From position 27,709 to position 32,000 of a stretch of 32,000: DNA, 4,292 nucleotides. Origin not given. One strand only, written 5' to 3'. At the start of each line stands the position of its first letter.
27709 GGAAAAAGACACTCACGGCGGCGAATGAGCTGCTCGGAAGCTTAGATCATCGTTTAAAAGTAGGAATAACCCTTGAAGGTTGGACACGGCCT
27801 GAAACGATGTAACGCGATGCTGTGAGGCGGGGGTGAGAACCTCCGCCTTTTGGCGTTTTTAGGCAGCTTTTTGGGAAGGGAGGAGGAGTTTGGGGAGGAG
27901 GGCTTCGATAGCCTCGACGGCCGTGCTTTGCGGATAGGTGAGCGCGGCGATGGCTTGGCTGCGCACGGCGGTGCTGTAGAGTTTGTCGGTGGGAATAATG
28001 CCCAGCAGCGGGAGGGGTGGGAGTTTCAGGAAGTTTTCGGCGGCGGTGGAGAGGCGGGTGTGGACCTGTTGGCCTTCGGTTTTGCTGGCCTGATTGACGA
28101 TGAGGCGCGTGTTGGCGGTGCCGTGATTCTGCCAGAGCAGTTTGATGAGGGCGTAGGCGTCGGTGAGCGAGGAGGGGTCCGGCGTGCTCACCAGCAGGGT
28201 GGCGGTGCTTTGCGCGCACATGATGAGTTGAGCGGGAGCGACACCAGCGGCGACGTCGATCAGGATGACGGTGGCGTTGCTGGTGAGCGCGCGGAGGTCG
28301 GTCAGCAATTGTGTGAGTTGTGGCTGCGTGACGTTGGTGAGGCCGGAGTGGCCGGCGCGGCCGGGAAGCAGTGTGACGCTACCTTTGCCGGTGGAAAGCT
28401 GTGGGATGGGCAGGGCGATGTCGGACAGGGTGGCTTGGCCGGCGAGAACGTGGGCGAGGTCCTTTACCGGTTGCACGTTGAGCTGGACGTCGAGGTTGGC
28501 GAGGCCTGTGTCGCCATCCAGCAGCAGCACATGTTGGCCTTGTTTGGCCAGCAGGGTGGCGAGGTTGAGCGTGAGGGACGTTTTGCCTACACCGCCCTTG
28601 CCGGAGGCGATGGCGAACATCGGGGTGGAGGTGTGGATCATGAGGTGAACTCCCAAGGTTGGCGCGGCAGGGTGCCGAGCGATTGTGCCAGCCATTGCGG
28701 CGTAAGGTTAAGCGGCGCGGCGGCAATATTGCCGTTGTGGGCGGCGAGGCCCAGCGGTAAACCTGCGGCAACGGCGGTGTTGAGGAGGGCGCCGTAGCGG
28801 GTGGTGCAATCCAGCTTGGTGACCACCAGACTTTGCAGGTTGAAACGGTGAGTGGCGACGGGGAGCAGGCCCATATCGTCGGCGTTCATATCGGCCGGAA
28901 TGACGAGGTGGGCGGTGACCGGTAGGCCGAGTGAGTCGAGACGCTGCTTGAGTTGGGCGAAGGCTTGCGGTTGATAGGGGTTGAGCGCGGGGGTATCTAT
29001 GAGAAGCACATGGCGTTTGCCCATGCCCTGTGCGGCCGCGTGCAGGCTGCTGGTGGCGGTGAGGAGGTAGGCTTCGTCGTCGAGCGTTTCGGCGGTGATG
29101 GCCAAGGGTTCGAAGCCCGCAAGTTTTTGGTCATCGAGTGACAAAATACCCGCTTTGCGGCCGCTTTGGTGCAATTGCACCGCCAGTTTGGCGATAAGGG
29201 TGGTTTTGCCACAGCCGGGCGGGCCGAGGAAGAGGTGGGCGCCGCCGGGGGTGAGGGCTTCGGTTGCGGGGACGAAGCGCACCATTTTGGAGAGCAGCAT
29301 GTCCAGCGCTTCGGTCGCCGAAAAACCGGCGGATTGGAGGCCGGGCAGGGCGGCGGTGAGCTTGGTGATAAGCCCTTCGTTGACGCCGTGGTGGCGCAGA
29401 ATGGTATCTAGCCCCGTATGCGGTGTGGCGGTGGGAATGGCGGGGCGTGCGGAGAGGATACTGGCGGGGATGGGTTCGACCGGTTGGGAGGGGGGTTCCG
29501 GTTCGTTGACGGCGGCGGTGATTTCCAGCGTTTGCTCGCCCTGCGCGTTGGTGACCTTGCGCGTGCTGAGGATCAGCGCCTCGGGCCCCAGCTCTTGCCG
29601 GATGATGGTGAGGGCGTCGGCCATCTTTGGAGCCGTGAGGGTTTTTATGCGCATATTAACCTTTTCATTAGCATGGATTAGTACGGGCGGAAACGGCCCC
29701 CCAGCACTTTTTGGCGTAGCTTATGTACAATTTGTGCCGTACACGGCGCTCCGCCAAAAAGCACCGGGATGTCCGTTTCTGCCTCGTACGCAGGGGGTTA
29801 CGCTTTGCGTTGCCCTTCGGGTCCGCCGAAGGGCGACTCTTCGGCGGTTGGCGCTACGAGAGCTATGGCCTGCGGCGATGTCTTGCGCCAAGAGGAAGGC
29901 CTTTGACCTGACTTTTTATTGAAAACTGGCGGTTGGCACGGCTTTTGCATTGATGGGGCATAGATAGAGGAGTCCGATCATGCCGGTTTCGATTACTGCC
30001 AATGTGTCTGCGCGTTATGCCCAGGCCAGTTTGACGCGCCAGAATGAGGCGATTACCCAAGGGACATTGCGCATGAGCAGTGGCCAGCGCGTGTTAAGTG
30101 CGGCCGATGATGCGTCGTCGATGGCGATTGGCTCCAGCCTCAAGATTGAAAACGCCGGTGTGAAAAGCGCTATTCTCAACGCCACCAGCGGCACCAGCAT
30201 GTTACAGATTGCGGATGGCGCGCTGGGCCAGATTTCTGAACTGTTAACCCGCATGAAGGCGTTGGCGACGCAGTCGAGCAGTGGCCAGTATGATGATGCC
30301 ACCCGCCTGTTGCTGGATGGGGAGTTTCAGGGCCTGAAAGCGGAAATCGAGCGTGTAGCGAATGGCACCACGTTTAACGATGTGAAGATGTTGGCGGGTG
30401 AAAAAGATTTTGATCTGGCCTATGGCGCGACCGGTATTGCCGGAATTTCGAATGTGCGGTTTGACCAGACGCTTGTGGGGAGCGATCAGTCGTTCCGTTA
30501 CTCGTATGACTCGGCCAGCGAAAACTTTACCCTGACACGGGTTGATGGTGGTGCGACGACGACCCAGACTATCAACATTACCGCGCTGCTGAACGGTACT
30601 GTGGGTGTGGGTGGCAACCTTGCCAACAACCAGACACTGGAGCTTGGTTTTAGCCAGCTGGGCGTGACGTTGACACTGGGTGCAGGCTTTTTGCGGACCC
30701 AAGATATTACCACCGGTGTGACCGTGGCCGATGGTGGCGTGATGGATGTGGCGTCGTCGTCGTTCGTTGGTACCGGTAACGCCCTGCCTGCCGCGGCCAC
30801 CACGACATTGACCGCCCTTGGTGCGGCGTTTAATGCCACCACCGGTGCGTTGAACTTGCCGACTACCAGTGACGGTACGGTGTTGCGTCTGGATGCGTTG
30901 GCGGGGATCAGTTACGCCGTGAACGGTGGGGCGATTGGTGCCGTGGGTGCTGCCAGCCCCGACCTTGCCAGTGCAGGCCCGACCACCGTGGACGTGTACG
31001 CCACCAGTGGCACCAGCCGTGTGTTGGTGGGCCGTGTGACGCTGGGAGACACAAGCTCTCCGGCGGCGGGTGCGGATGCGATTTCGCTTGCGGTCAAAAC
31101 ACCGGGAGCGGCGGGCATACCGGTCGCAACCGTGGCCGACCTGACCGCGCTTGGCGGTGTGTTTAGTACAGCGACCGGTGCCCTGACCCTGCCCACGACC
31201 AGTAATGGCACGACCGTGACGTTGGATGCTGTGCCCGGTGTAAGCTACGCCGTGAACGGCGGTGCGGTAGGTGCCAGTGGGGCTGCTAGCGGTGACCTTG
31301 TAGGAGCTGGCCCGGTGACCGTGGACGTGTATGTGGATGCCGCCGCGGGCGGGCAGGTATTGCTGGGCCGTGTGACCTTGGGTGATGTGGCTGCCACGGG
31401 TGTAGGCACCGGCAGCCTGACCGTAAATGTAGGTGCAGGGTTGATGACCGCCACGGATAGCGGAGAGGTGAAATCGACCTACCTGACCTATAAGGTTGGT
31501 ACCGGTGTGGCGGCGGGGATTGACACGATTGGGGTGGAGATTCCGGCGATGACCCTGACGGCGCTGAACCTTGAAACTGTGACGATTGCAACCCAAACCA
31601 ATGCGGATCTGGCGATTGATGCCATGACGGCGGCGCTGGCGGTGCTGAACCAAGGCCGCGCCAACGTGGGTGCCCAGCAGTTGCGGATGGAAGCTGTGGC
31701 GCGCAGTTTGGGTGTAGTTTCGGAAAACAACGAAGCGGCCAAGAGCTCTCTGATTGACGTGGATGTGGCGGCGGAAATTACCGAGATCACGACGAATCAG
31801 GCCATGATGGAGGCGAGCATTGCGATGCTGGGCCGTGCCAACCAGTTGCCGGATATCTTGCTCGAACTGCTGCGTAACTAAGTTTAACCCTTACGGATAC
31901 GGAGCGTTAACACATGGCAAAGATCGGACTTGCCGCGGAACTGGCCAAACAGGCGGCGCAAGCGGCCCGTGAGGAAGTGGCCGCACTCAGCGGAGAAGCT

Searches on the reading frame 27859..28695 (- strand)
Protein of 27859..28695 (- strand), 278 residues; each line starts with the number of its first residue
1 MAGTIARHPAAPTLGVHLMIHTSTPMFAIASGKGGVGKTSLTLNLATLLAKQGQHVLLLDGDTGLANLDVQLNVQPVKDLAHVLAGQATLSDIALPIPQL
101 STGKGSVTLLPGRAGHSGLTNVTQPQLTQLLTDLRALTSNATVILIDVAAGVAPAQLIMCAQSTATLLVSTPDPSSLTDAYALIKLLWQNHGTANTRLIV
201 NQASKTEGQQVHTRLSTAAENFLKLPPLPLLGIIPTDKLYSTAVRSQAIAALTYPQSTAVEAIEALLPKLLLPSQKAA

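Call 4: search_protein_families(library=pfam, proteins=[window:27859-28695:-], max_evalue=1)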
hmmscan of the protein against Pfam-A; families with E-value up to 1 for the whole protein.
window:27859-28695:- (278 aa): 19 families
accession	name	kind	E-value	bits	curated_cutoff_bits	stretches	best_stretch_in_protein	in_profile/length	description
PF01656.29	CbiA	-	2.4e-16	60.3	25.4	1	28-245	2-120/125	CobQ/CobB/MinD/ParA nucleotide binding domain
PF10609.15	ParA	-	9.4e-14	51.9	27.1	1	26-269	5-244/246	NUBPL iron-transfer P-loop NTPase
PF13614.12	AAA_31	-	4.5e-11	43.4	27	1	27-186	4-163/177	AAA domain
PF02374.21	ArsA_ATPase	-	6.6e-07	29.3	24.3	1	29-62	5-38/305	Anion-transporting ATPase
PF06564.18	CBP_BcsQ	-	9.1e-05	22.5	21.3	1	32-207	9-175/234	Cellulose biosynthesis protein BcsQ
PF00142.24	Fer4_NifH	-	0.00055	19.9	25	1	31-87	6-62/271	4Fe-4S iron sulfur cluster binding proteins, NifH/frxC family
PF13479.12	AAA_24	-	0.0014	18.9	27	1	32-78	9-49/195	AAA domain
PF01583.26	APS_kinase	-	0.002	18.6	21.1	1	30-73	7-50/152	Adenylylsulphate kinase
PF13481.12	AAA_25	-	0.0025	17.9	27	1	27-58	35-65/195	AAA domain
PF09140.17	MipZ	-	0.0063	16.3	20.7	1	29-172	5-128/262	ATPase MipZ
PF13500.12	AAA_26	-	0.0087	16.4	27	0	165-238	130-192/198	AAA domain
PF13191.12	AAA_16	-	0.012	16.5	32.6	1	22-147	21-139/167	AAA ATPase domain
PF16575.11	CLP1_P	-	0.016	15.5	26.6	1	32-67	1-36/188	mRNA cleavage and polyadenylation factor CLP1 P-loop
PF25199.1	nSTAND_NTPase5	-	0.022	15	34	1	24-69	40-86/145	Novel STAND NTPase 5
PF07015.17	VirC1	-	0.025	14.4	24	1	28-63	5-40/231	VirC1 protein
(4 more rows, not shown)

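Call 5: search_protein_families(library=ncbifam, proteins=[window:27859-28695:-], max_evalue=1)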
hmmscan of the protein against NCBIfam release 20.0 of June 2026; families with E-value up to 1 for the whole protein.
window:27859-28695:- (278 aa): 42 families (the best 25 are shown)
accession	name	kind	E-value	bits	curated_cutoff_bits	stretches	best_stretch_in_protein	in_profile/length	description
TIGR01969.1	minD_arch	subfamily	1.1e-32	113.2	201.75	1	27-268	3-228/251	cell division ATPase MinD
TIGR01968.1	minD_bact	equivalog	2.3e-25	89.4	212.9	1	28-239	5-206/261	septum site-determining protein MinD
NF041546.1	ParA_partition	equivalog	1.1e-13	51.2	180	2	28-63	3-38/203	ParA family partition ATPase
NF008079.0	PRK10818.1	equivalog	3.5e-13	49.5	508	1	28-238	6-215/270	septum site-determining protein MinD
TIGR03371.1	cellulose_yhjQ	equivalog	1.2e-12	47.9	157.85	1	27-265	4-236/246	cellulose biosynthesis protein BcsQ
NF047398.1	AAA_KGGVGR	domain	7.6e-10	39.4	90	1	25-184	3-186/190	KGGVGR-motif variant AAA ATPase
NF041136.1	MrpORP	equivalog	1.4e-09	37.7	450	1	27-63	8-44/365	iron-sulfur cluster carrier protein MrpORP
TIGR01007.1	eps_fam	subfamily_domain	1.3e-08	34.6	108.05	1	25-93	18-87/204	polysaccharide biosynthesis tyrosine autokinase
TIGR03029.1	EpsG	equivalog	4.2e-08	32.7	313.8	1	23-187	102-260/274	chain length determinant protein tyrosine kinase EpsG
NF008669.0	PRK11670.1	equivalog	1.5e-07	30.6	348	1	26-62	109-145/369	iron-sulfur cluster carrier protein ApbC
TIGR04291.1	arsen_driv_ArsA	equivalog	5.2e-07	28.8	650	1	25-63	3-41/565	arsenical pump-driving ATPase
TIGR03018.1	pepcterm_TyrKin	hypoth_equivalog_domain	5.8e-07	29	230.65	1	25-169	36-178/207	XrtA-associated tyrosine autokinase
TIGR00345.1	GET3_arsA_TRC40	subfamily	1.4e-06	28.1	135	1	31-62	3-34/299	TRC40/GET3/ArsA family transport-energizing ATPase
TIGR03815.1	CpaE_hom_Actino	equivalog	2.2e-06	27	154.45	1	27-205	114-285/340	septum site-determining protein Ssd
NF040564.1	SCO2523_fam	equivalog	6.8e-06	25.5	200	2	101-161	91-151/305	SCO2523 family variant P-loop protein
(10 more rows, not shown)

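Call 62: find_related_loci(query=A6, collection=metagenome_contigs, flank=6000)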
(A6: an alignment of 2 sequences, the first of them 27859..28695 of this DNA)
Query A6 (278 aa) in metagenome_contigs; peptide patterns used: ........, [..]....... (x = any residue, [..] = any of these).
600 stretches matched a pattern (row limit reached: there are more); 388 encode a relative of the query (tblastn E <= 1e-3); the best 80 are kept; 80 distinct loci.
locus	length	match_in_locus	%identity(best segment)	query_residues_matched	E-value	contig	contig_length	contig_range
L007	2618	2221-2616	87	1-131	4e-68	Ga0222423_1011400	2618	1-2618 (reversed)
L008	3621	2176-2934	40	8-270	8e-50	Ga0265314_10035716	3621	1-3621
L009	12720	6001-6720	41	26-270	7e-50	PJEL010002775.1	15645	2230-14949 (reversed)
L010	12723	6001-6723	40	26-271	3e-49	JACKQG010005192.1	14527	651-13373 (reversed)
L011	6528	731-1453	38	26-271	2e-48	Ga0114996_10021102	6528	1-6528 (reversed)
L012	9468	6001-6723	36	21-266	1e-48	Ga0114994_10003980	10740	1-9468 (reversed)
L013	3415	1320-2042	36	21-266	7e-47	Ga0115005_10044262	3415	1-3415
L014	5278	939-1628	39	26-255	3e-44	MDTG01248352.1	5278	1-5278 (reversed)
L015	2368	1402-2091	39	26-255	2e-44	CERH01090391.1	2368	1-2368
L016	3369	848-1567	38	26-271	6e-43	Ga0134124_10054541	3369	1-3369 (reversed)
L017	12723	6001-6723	35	23-263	3e-37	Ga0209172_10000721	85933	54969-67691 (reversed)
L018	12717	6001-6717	32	26-271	1e-34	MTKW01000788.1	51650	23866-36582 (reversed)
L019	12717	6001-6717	32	26-271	1e-34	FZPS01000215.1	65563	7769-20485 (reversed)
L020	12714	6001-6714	32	26-271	2e-33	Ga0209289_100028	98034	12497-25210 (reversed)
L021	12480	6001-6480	37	21-186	2e-22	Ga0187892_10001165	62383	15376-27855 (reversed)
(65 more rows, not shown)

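Call 66: search_protein_families(library=pfam, proteins=[L009:2869-4974:+, L009:4974-5942:+, L009:6680-8638:+, L009:9152-10678:-, L012:2783-4933:+, L012:4967-5962:+, L012:6765-8420:+], max_evalue=0.00001)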
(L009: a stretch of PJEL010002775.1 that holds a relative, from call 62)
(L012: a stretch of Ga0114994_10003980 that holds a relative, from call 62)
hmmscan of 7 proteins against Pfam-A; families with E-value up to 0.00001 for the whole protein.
L009:2869-4974:+ (701 aa): 1 family
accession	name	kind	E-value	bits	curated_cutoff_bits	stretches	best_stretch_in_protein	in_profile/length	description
PF00771.25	FHIPEP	-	3.9e-259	862.1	29.1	1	36-692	1-655/657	FHIPEP family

L009:4974-5942:+ (322 aa): 1 family
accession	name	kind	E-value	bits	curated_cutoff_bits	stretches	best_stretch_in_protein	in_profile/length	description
PF00448.28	SRP54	-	5.4e-13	49.5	22.7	1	123-304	4-191/196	SRP54-type protein, GTPase domain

L009:6680-8638:+ (652 aa): 0 families

L009:9152-10678:- (508 aa): 2 families
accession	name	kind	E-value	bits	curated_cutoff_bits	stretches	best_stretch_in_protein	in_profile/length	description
PF00006.31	ATP-synt_ab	-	2.1e-85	286.1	29.5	1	156-366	1-213/213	ATP synthase alpha/beta family, nucleotide-binding domain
PF18269.6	T3SS_ATPase_C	-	3e-17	62.7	22.7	1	377-443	5-71/72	T3SS EscN ATPase C-terminal domain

L012:2783-4933:+ (716 aa): 1 family
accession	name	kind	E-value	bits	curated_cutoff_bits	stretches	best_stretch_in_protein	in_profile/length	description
PF00771.25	FHIPEP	-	4.5e-260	865.2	29.1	1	50-708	2-656/657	FHIPEP family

L012:4967-5962:+ (331 aa): 1 family
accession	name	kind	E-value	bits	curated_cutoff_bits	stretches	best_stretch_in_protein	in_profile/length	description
PF00448.28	SRP54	-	3.7e-23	82.6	22.7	1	129-313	4-194/196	SRP54-type protein, GTPase domain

L012:6765-8420:+ (551 aa): 0 families

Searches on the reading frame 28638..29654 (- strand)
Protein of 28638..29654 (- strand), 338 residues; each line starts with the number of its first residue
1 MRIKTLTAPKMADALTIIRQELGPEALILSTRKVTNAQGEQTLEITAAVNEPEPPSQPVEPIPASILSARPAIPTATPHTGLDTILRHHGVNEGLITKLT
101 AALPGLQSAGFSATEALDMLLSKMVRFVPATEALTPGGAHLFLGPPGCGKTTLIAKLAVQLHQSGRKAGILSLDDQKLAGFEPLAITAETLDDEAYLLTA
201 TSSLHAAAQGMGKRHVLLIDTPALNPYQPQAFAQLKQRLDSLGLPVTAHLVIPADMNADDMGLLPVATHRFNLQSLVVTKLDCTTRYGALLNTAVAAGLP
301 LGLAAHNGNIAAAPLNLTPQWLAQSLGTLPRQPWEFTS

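Call 4: search_protein_families(library=pfam, proteins=[window:28638-29654:-], max_evalue=1)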
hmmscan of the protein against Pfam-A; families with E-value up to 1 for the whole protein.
window:28638-29654:- (338 aa): 43 families (the best 25 are shown)
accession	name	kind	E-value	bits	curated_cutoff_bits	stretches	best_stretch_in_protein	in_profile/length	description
PF00448.28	SRP54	-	3.2e-19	69.8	22.7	1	140-305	4-174/196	SRP54-type protein, GTPase domain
PF13671.12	AAA_33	-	3.1e-05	24.8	27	1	141-240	3-96/143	AAA domain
PF19993.5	DO-GTPase2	-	0.00012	22.3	27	1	142-189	5-51/226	Double-GTPase 2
PF00004.35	AAA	-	0.00039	21.3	21.2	1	141-220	2-64/131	ATPase family associated with various cellular activities (AAA)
PF13521.12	AAA_28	-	0.0004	21.1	27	1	141-225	3-85/164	AAA domain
PF13604.12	AAA_30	-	0.00047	20.4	27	1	138-220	19-95/191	AAA domain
PF00005.33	ABC_tran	-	0.00094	20.2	25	1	134-180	8-51/137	ABC transporter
PF13086.12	AAA_11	-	0.0012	19.2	27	1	132-167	12-45/257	AAA domain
PF20720.3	nSTAND3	-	0.0014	18.8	27.2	1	130-167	10-47/155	Novel STAND NTPase 3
PF03308.22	MeaB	-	0.0014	18.1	23.1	1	143-174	39-70/273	Methylmalonyl Co-A mutase-associated GTPase MeaB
PF13401.12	AAA_22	-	0.0038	18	27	1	141-201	9-33/130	AAA domain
PF13481.12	AAA_25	-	0.0038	17.3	27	1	135-166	31-61/195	AAA domain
PF13191.12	AAA_16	-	0.0042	18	32.6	1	142-239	29-123/167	AAA ATPase domain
PF05729.18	NACHT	-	0.0068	16.7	26.7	1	142-166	5-29/167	NACHT domain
PF03266.21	NTPase_1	-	0.012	15.9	23.9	1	144-168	6-30/168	NTPase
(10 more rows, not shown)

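Call 5: search_protein_families(library=ncbifam, proteins=[window:28638-29654:-], max_evalue=1)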
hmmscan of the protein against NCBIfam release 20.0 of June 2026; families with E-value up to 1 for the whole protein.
window:28638-29654:- (338 aa): 65 families (the best 25 are shown)
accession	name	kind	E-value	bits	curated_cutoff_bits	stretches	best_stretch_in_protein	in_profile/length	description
TIGR03499.1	FlhF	equivalog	1e-35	124.1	174.15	2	84-222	145-285/286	flagellar biosynthesis GTPase FlhF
NF011312.0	PRK14723.1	equivalog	1.1e-15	57.2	951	2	94-301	138-353/768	flagellar biosynthesis regulator FlhF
NF011310.0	PRK14721.1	equivalog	9.3e-15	54.8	725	2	90-300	145-355/423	flagellar biosynthesis regulator FlhF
NF009368.0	PRK12726.1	equivalog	3.3e-10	39.6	832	1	143-326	212-397/407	flagellar biosynthesis regulator FlhF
TIGR00959.1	ffh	equivalog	3.5e-10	39.3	473.2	1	139-306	101-274/428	signal recognition particle protein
TIGR00064.1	ftsY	equivalog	3.5e-07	29.8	260.7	1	140-301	82-254/279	signal recognition particle-docking protein FtsY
NF011311.0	PRK14722.1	equivalog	4.3e-07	29.3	777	1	132-305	131-315/374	flagellar biosynthesis regulator FlhF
NF009366.0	PRK12723.1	equivalog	7e-07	28.7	585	1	141-292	178-333/388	flagellar biosynthesis regulator FlhF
NF005230.0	PRK06731.1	equivalog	8.2e-07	28.5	553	1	142-305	91-256/281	flagellar biosynthesis regulator FlhF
NF009367.0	PRK12724.1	equivalog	7.9e-06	25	718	1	141-294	227-382/433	flagellar biosynthesis regulator FlhF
NF041546.1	ParA_partition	equivalog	2.3e-05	24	180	1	147-223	10-86/203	ParA family partition ATPase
NF004629.0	PRK05973.1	equivalog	0.00038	19.5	156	1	110-177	37-104/237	DNA helicase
TIGR01425.1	SRP54_euk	equivalog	0.00072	18.5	576.25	1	141-297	104-264/428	signal recognition particle protein SRP54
NF005098.0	PRK06526.1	subfamily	0.00078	18.9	296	1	135-168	107-140/266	transposase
NF002981.0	PRK03695.1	equivalog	0.00096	18.6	281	1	123-182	12-67/253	vitamin B12 ABC transporter ATP-binding protein BtuD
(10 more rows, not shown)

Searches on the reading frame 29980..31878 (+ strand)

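Call 4: search_protein_families(library=pfam, proteins=[window:29980-31878:+], max_evalue=1)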
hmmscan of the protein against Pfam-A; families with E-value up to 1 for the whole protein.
window:29980-31878:+ (633 aa): 2 families
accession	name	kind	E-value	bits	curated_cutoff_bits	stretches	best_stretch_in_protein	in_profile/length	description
PF00669.25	Flagellin_N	-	1.1e-29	103.7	26.6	1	5-142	1-138/139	Bacterial flagellin N-terminal helical region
PF00700.27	Flagellin_C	-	1.4e-15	57.8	23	1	546-631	1-86/86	Bacterial flagellin C-terminal helical region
